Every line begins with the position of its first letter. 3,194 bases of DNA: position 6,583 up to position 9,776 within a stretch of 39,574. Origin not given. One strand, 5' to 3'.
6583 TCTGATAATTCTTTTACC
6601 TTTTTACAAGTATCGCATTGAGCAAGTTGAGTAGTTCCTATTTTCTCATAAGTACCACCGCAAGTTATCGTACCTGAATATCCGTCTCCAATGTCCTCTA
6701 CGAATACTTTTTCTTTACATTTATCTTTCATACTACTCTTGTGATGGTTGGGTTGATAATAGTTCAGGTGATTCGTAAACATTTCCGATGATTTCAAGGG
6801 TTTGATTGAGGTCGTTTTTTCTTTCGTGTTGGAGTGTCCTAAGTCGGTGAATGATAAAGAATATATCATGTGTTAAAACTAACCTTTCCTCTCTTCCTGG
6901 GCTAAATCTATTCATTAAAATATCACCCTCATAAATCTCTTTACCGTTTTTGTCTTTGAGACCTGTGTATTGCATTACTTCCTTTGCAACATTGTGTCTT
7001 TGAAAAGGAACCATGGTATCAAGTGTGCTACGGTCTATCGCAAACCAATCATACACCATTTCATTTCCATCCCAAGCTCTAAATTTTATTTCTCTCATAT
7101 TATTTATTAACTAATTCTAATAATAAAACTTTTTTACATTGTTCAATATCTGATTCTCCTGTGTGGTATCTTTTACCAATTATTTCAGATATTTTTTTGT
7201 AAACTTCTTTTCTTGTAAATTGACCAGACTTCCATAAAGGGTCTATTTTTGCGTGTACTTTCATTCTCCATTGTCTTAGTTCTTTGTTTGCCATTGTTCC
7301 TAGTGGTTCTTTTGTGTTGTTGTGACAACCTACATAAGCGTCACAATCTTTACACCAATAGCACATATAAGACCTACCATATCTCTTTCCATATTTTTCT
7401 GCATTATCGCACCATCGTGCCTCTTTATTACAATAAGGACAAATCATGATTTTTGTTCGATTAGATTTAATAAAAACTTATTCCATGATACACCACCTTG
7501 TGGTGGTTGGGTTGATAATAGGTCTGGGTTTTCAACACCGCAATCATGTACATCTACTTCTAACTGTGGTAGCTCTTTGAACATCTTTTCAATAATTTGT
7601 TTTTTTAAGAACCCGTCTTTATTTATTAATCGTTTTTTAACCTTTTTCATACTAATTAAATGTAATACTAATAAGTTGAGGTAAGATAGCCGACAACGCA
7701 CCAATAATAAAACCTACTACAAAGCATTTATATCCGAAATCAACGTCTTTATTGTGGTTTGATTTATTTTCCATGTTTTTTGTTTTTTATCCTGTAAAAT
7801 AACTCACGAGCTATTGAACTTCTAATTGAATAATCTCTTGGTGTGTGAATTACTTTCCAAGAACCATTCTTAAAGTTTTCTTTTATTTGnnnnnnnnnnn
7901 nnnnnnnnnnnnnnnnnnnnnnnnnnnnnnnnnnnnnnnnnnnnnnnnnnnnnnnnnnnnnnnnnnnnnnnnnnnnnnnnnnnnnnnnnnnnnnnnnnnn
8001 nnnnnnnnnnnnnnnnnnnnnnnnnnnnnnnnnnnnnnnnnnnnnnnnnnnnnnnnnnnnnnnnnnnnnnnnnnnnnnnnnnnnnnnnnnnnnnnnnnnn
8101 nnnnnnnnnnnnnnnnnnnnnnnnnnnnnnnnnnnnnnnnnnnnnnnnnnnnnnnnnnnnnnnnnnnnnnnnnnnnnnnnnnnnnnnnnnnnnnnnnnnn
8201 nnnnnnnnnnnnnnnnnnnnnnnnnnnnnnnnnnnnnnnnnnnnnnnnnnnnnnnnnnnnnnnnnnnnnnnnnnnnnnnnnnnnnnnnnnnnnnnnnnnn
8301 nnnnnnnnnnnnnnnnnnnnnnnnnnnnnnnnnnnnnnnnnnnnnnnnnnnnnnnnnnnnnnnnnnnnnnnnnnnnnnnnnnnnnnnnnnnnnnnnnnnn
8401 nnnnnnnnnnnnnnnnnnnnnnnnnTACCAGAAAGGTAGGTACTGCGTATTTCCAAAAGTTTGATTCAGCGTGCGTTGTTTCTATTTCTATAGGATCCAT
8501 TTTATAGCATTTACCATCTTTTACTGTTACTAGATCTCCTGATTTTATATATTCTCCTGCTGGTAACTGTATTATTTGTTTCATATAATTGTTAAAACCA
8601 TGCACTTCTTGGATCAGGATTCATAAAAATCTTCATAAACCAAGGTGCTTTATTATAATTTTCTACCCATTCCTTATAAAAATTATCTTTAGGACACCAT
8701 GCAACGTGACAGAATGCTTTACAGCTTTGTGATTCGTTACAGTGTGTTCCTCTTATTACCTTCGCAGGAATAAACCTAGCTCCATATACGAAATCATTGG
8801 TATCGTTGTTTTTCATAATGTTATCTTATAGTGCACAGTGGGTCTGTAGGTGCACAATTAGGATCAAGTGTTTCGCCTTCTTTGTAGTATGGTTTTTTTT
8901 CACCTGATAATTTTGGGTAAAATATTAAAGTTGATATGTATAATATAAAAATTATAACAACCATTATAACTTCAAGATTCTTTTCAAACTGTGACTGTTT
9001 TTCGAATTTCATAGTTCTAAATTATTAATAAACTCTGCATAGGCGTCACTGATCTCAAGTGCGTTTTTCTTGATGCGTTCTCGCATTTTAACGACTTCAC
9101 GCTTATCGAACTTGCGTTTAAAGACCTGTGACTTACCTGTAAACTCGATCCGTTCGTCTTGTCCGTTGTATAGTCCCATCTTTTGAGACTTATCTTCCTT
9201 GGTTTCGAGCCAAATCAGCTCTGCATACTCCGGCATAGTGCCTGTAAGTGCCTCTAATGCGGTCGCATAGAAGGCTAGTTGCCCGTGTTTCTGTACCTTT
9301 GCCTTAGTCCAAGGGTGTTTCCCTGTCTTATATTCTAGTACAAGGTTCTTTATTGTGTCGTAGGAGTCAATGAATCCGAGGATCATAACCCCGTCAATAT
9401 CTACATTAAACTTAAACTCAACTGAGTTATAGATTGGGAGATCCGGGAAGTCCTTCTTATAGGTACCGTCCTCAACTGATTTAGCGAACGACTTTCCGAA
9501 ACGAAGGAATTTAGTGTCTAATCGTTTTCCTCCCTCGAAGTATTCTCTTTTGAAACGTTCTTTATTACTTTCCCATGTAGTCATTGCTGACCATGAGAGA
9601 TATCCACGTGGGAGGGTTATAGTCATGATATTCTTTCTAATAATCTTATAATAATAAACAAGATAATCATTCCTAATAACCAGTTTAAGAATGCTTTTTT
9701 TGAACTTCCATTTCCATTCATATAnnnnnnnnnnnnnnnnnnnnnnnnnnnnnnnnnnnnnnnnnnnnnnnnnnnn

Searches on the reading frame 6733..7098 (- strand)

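Call 76: search_protein_families(library=pfam, proteins=[window:6733-7098:-], max_evalue=0.01)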
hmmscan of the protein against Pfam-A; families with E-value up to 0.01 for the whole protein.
window:6733-7098:- (121 aa): 1 family
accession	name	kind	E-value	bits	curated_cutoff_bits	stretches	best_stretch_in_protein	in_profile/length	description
PF09643.15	YopX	-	6.5e-20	71.9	22.4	1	5-114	1-127/128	YopX protein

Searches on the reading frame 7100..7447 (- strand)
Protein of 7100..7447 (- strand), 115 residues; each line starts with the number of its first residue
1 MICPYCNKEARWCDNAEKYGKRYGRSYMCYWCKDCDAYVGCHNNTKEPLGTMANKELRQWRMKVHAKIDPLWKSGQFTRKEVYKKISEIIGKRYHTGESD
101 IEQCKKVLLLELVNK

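Call 76: search_protein_families(library=pfam, proteins=[window:7100-7447:-], max_evalue=0.01)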
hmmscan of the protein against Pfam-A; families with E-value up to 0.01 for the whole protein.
window:7100-7447:- (115 aa): 1 family
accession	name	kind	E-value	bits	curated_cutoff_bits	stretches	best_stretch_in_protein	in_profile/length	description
PF11672.13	DUF3268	-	1.4e-30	106.6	28.4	1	1-108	3-115/121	zinc-finger-containing domain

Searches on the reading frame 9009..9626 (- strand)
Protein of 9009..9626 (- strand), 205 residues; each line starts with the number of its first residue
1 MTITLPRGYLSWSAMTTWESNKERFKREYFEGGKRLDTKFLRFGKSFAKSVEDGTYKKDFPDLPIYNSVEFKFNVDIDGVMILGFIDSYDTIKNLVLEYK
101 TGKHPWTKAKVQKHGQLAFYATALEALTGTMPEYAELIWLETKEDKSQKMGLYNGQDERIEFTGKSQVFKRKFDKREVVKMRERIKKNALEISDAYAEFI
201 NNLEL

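Call 75: search_protein_families(library=pfam, proteins=[window:9009-9626:-], max_evalue=0.01)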
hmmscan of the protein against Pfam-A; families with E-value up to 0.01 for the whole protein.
window:9009-9626:- (205 aa): 1 family
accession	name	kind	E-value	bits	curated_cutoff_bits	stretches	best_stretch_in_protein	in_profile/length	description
PF12705.13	PDDEXK_1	-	2.7e-08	34.5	22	1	69-192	115-224/247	PD-(D/E)XK nuclease superfamily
